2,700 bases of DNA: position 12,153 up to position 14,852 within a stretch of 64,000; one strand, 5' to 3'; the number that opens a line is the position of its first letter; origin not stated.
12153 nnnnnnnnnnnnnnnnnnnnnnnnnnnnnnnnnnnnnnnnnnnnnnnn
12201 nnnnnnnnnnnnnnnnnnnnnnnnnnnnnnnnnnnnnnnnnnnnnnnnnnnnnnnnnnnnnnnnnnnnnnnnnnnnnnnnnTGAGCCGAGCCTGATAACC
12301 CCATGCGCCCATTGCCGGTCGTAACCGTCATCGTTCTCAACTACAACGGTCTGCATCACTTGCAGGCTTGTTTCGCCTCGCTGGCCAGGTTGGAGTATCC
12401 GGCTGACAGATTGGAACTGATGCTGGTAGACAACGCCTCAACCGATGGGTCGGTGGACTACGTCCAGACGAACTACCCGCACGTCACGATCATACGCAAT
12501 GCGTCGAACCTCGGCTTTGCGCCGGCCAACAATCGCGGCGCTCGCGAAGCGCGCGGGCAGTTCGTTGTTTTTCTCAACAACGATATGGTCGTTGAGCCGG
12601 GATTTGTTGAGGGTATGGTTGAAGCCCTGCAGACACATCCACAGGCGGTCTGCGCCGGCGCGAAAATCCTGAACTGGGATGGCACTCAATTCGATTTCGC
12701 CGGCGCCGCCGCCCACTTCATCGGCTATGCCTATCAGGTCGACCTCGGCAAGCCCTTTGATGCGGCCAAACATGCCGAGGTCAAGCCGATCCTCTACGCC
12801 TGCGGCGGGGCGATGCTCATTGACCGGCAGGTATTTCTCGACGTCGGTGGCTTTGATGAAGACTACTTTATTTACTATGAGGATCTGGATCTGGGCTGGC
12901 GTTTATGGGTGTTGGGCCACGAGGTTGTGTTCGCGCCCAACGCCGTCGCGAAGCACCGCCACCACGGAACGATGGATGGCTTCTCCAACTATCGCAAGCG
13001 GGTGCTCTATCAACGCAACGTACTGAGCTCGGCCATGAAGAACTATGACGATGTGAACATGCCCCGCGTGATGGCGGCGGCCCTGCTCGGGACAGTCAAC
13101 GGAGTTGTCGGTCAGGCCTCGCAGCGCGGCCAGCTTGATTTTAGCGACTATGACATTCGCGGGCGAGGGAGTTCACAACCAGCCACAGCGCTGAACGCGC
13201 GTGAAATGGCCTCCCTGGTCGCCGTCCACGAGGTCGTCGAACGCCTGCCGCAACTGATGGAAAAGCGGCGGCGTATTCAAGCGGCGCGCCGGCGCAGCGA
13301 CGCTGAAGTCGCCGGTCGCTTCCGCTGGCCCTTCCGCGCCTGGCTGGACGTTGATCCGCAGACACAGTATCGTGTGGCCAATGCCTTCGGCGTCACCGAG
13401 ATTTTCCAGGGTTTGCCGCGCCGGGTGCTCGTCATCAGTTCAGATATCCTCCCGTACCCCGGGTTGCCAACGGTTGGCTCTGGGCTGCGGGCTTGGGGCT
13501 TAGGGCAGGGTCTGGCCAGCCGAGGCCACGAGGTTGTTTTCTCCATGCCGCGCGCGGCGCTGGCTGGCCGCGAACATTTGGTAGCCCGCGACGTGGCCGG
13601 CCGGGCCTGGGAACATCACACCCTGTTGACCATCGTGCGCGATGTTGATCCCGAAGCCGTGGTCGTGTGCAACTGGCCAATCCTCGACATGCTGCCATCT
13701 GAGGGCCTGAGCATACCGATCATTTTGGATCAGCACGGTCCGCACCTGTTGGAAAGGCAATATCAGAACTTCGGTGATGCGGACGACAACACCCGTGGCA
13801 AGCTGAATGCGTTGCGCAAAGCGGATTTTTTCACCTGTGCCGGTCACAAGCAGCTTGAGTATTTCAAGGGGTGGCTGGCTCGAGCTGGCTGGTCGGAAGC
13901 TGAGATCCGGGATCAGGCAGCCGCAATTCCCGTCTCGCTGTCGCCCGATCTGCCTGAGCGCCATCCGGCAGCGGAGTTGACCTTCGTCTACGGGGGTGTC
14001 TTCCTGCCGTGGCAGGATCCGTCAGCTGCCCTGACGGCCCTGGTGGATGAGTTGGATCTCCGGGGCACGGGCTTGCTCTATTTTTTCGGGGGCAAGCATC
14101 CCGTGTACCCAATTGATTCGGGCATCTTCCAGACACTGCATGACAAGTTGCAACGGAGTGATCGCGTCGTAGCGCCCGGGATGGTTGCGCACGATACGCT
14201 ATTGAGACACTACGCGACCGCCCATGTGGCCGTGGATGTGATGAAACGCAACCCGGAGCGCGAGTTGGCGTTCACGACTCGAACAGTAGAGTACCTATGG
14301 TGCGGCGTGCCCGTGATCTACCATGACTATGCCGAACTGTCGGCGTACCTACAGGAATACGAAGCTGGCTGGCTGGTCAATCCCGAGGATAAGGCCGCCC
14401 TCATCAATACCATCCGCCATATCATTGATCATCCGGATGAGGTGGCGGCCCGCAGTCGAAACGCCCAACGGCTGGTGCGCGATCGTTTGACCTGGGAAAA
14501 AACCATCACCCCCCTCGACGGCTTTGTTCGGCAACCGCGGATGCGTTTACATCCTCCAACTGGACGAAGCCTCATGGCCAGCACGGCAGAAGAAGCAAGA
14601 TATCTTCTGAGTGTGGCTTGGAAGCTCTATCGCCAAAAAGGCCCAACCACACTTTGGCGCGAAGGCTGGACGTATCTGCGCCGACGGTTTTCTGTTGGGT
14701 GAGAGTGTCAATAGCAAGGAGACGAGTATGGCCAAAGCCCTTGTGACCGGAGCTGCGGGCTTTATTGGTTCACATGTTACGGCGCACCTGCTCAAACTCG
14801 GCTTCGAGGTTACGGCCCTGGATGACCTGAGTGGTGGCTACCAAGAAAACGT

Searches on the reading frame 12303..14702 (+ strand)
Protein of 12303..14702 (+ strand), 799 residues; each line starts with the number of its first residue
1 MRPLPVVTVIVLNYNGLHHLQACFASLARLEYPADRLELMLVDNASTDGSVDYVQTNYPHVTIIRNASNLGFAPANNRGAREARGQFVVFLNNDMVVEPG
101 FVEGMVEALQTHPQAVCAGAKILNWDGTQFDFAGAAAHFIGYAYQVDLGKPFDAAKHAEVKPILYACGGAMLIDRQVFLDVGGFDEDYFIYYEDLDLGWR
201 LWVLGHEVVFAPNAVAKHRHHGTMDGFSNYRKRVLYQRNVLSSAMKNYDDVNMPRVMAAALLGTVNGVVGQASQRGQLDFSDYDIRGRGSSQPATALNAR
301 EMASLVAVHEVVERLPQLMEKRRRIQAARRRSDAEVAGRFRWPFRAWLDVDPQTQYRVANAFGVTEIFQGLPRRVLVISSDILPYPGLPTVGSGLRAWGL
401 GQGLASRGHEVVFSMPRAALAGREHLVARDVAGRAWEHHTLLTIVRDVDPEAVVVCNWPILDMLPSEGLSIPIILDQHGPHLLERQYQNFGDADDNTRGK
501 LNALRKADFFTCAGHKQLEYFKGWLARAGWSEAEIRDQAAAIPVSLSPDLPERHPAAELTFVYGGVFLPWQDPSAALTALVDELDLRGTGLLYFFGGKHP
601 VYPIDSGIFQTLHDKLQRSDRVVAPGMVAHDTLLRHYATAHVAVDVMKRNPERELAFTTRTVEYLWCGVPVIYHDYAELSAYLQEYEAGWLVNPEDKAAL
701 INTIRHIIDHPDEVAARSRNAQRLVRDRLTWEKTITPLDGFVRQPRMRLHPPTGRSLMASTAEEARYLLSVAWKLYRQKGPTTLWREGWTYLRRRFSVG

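Call 58: search_protein_families(library=pfam, proteins=[window:12303-14702:+], max_evalue=0.000001)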
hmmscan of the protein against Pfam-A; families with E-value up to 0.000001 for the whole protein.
window:12303-14702:+ (799 aa): 7 families
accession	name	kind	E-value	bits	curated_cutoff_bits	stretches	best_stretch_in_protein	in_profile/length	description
PF00535.33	Glycos_transf_2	-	8.3e-26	91.3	23.3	1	8-178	1-164/168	Glycosyl transferase family 2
PF13641.12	Glyco_tranf_2_3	-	2.9e-16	60.6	27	1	6-233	2-226/230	Glycosyltransferase like family 2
PF10111.15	Glyco_tranf_2_2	-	2.2e-12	47.5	27.3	1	32-233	26-234/276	Glycosyltransferase like family 2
PF13524.12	Glyco_trans_1_2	-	3.1e-09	37.4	25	1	621-736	28-140/144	Glycosyl transferase-like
PF13692.12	Glyco_trans_1_4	-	3.1e-08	34.4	27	1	613-709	50-141/142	Glycosyl transferases group 1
PF13632.12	Glyco_trans_2_3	-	1.3e-07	32.1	27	1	88-236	2-141/198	Glycosyl transferase family group 2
PF00534.26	Glycos_transf_1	-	3.4e-07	30.4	26.4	1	610-722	63-170/172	Glycosyl transferases group 1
